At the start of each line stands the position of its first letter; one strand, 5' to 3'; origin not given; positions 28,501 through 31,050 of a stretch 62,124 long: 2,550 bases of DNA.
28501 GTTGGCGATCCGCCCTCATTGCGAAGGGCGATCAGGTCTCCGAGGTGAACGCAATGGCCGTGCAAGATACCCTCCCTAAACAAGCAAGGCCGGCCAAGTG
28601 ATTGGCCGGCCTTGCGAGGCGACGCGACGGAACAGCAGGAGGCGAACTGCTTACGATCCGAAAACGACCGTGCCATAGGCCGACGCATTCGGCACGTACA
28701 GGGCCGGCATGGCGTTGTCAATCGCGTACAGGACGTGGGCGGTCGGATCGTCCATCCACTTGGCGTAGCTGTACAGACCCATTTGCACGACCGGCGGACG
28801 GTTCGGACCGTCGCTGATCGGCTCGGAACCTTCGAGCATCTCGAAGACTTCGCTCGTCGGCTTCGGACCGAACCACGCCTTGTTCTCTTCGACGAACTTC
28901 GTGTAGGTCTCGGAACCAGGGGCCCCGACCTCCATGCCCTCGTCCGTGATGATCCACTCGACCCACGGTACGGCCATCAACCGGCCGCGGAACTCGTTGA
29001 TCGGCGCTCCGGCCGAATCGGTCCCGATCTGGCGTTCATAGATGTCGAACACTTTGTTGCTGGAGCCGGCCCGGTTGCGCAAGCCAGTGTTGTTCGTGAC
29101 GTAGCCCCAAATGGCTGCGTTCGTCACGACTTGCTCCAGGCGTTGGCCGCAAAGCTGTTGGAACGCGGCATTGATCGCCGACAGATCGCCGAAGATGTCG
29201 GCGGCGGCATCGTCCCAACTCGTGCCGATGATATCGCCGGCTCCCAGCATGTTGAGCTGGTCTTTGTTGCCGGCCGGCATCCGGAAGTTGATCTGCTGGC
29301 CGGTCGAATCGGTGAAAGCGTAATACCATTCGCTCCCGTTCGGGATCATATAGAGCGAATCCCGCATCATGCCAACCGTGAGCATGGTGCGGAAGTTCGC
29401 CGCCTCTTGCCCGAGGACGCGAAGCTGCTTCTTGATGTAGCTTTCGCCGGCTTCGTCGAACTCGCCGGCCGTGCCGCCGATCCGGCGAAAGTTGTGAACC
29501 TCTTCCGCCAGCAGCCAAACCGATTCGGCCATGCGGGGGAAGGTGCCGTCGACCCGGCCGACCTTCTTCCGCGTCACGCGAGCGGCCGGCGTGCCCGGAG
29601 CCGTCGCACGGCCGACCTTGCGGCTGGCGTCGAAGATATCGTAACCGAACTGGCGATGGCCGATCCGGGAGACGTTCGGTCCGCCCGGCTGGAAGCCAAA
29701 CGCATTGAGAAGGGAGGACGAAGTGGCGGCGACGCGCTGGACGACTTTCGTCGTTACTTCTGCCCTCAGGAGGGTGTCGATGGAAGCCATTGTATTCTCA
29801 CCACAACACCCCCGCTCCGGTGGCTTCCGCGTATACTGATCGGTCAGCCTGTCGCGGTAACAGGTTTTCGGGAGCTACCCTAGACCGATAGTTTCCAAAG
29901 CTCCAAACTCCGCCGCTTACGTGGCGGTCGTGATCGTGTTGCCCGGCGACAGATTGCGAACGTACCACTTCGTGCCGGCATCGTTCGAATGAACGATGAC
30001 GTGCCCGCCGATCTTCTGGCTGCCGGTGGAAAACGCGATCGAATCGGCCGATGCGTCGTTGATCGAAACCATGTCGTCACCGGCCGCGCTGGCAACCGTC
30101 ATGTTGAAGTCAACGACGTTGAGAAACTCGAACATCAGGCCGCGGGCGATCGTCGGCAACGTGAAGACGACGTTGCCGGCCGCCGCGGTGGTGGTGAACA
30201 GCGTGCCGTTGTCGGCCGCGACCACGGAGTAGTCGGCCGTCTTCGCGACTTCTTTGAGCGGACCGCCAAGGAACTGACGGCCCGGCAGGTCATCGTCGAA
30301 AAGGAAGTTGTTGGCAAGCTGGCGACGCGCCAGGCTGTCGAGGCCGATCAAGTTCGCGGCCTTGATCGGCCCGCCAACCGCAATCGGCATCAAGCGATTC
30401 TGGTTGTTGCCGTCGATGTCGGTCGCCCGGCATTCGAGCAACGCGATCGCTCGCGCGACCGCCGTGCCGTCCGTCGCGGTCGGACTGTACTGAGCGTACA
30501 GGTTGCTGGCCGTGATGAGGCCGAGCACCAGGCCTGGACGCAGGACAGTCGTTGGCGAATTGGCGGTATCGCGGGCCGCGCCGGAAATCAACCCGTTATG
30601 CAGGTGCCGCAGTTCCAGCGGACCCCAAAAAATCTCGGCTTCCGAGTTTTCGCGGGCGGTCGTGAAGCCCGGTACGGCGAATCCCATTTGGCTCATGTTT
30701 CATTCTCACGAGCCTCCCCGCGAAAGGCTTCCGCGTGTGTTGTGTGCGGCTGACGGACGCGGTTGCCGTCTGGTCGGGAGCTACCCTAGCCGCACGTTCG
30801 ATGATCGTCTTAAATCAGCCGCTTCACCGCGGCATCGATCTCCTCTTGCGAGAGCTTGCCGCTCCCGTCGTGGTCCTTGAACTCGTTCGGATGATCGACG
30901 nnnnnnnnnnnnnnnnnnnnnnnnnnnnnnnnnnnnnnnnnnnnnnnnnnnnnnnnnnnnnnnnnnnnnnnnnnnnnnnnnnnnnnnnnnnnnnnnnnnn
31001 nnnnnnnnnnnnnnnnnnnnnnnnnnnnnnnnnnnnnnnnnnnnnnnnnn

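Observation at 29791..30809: Duplicated structured leader with covarying stems in front of the decoration and major capsid genes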

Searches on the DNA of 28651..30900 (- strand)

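Call 29: search_rna_families(source=window, start=29700, end=30900, threshold=evalue, max_evalue=10, show_alignments=3)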
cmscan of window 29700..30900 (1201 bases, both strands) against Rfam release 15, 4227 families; matches with E-value up to 10: 5.
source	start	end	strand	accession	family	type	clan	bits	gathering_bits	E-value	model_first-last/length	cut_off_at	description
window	29823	29890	-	RF02996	int-alpA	Gene; sRNA;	-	37.2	35.8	8.5e-06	1-71/71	no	int-alpA RNA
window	30279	30371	-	RF02564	naRNA4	Gene; sRNA;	-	21.3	59.5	0.36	1-77/77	no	Nucleoid-associated noncoding RNA 4 (CssrE)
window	30139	30185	+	RF01273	sR34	Gene; snRNA; snoRNA; CD-box;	-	15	40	8.7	1-54/54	no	Small nucleolar RNA sR34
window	30266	30371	+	RF01670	P17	Gene; sRNA;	-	13.9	45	0.79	1-282/282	no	Pseudomonas sRNA P17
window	29707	29752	+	RF03001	leuA-Halobacteria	Cis-reg;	-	13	47.9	10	1-53/53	no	leuA-Halobacteria RNA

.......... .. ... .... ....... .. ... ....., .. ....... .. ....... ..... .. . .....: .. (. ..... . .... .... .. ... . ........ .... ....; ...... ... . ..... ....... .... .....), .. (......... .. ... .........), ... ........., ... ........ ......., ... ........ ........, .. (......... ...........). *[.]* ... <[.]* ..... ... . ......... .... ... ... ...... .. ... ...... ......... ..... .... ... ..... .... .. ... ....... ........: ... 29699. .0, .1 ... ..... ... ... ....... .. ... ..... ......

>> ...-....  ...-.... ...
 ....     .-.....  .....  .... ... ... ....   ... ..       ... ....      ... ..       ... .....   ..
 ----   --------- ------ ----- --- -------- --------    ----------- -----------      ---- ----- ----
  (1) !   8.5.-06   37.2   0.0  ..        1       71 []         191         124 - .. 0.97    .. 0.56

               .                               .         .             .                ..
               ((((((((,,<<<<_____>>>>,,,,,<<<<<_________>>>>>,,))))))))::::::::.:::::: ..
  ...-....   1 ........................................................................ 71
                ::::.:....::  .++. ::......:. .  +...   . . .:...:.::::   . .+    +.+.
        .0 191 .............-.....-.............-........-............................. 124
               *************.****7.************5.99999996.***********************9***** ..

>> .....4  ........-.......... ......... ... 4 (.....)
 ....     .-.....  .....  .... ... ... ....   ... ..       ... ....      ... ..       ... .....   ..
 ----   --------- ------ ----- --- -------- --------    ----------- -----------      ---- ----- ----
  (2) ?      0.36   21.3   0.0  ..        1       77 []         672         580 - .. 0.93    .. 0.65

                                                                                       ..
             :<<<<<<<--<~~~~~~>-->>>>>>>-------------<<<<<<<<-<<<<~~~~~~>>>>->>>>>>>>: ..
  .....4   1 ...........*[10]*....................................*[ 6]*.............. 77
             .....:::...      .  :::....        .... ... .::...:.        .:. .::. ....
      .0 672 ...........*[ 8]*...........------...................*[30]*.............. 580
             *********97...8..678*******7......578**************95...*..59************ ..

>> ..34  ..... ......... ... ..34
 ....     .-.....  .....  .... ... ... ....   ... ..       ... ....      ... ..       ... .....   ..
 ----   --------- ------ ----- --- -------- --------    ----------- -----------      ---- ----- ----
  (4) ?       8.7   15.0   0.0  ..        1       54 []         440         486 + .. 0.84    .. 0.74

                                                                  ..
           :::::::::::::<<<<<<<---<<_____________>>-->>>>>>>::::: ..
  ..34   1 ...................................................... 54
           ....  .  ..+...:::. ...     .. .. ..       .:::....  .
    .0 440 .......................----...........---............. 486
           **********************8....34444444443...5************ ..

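Call 31: search_rna_families(source=window, start=30680, end=30830, threshold=evalue, max_evalue=10, show_alignments=2)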
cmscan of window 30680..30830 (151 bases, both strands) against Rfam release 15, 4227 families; matches with E-value up to 10: 2.
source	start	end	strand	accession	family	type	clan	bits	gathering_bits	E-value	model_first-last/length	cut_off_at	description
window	30744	30800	+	RF04078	mir-1905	Gene; miRNA;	-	14.3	83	2.5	1-73/73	no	mir-1905 microRNA precursor family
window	30715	30777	+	RF01516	v-snoRNA-1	Gene; snRNA; snoRNA; CD-box;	-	10.7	75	5.7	1-65/65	no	Human herpesvirus 1 small nucleolar RNA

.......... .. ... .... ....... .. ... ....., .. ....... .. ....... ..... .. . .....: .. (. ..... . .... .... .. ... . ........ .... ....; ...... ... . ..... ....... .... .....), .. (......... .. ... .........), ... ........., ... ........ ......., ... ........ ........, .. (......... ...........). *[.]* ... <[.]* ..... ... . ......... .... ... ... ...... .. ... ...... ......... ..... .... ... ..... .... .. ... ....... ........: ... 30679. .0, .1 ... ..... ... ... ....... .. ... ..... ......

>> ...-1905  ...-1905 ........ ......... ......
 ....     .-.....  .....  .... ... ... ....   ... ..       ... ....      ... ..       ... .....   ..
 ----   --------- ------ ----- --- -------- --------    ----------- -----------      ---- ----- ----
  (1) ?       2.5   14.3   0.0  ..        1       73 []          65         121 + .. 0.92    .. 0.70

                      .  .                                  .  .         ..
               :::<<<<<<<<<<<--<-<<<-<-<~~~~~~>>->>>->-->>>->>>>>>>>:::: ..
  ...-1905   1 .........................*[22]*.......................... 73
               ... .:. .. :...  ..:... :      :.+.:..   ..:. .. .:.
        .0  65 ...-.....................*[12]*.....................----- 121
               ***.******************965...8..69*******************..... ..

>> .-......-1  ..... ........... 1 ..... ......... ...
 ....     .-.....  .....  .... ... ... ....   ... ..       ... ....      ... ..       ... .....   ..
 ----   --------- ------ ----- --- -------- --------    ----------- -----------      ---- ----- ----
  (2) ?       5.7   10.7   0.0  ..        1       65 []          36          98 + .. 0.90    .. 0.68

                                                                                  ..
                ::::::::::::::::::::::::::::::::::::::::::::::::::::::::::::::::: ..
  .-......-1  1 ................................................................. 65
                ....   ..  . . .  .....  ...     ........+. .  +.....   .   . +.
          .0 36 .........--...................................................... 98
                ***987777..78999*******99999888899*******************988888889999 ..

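Call 42: search_with_rna_model(model_id=R1, sources=[L219, L220, L221, L222, L223, L224, L225, L226, L227, L228, L229, L230, L231, L232, L233, L234, L235, L236, L237, L238, L239, L240, L241, L242, L243, L244, L245, L246, L247, L248, L249, L250, L251, L252, L253, L254, L255, L256, L257, L258, L259, L260, L261, L262, L263, L264, L265, L266, L267, L268, L269, L270, L271, L272, L273, L274, L275, L276, L277, L278, L279, L280, L281, L282, L283, L284, L285, L286, L287, L288, L289, L290, L291, L292, L293, L294, L295, L296, L297, L298, L299, L300, L301, L302, L303, L304, L305, L306, L307, L308, L309], max_evalue=1)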
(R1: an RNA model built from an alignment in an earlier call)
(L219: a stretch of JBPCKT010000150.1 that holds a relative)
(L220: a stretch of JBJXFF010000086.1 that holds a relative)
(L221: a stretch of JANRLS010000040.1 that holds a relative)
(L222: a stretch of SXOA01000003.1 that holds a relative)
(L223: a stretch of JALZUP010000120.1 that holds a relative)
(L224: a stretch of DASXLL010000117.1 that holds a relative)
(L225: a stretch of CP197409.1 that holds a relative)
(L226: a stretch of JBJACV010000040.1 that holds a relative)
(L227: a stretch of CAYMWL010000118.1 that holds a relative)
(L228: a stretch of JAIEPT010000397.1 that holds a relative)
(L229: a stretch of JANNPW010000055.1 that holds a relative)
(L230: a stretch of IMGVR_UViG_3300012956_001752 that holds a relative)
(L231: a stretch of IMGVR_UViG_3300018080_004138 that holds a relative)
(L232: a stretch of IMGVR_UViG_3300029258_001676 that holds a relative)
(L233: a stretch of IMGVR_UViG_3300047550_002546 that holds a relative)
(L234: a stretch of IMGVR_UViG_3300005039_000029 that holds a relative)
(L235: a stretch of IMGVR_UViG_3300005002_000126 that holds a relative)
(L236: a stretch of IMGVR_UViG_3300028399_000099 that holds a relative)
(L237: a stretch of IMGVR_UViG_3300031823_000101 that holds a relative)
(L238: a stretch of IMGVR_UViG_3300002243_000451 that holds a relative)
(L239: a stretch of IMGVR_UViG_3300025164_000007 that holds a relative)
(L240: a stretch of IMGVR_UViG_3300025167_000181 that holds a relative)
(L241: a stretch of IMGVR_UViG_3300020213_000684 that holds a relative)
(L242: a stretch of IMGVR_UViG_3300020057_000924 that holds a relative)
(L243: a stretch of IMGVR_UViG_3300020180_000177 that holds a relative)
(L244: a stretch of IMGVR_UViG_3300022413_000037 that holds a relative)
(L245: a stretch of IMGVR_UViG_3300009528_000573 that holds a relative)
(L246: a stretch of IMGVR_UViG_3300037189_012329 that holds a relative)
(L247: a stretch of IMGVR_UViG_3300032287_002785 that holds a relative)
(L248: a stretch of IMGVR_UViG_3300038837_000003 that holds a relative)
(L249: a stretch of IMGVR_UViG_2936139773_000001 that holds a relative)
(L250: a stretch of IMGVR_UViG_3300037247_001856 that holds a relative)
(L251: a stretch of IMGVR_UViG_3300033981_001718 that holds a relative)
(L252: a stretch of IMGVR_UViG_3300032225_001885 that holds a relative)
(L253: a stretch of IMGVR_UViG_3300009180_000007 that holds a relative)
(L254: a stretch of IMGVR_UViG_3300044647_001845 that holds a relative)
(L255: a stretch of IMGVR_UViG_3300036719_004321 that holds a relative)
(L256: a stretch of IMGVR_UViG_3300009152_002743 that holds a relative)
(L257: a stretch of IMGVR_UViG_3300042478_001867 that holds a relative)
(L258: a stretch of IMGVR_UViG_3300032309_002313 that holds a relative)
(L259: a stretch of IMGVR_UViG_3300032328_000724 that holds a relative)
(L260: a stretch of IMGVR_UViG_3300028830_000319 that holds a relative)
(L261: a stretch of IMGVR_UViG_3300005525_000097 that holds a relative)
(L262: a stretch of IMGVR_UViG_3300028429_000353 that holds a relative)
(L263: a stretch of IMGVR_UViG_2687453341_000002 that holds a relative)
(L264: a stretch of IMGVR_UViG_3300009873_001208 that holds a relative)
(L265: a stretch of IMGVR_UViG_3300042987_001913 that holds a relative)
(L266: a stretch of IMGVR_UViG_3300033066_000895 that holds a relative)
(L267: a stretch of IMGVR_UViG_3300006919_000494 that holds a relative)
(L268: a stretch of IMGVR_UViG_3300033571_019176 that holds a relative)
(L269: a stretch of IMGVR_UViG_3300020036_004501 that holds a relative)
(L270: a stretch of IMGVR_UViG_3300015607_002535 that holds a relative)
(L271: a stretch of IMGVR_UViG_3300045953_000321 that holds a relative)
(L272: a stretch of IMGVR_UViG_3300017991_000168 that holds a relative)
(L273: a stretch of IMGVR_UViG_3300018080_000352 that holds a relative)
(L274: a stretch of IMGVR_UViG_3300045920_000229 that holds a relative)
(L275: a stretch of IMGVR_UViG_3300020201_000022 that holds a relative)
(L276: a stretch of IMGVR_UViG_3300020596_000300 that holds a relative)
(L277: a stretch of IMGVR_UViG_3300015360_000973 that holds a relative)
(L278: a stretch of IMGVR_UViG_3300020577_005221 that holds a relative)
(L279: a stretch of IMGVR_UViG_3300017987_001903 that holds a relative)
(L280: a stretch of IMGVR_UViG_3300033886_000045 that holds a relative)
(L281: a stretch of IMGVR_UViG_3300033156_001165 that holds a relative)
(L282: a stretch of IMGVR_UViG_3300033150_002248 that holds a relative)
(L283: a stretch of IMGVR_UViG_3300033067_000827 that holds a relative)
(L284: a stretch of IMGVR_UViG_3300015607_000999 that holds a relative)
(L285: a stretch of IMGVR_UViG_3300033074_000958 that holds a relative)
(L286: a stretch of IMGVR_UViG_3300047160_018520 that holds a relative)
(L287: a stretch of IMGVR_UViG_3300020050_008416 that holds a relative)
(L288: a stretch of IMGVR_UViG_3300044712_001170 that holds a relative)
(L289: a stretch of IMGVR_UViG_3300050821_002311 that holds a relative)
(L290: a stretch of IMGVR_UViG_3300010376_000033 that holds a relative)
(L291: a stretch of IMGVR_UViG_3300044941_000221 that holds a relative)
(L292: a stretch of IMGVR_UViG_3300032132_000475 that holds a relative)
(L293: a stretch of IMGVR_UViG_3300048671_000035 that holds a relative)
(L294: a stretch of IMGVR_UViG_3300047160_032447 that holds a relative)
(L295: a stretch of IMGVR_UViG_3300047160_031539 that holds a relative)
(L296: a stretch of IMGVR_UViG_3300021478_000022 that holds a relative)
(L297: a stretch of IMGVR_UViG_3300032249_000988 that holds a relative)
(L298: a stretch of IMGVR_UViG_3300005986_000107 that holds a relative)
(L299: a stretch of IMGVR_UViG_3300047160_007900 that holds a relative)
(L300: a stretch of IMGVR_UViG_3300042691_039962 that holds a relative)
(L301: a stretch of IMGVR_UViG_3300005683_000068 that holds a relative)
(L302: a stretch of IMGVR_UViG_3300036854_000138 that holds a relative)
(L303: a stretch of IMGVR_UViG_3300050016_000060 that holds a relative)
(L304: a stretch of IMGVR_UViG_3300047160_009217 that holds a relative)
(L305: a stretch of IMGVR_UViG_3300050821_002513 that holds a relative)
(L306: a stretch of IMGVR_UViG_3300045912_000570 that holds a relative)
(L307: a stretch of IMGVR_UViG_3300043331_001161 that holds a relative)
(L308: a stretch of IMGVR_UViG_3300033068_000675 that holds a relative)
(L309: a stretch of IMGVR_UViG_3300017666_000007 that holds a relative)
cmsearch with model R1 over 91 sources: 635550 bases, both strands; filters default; matches with E-value up to 1: 7.
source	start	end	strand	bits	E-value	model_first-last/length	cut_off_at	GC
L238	1826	1883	+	32.5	2.5e-05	1-71/71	no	0.67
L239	1824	1881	+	32.5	2.5e-05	1-71/71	no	0.67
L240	1578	1635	+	32.5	2.5e-05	1-71/71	no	0.67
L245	870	924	+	25.4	0.0018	1-71/71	no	0.6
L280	3072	3126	+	24.5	0.0031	1-71/71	no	0.55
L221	4441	4508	-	21.6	0.018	1-71/71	no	0.68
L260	3393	3452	+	19.6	0.062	1-71/71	no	0.6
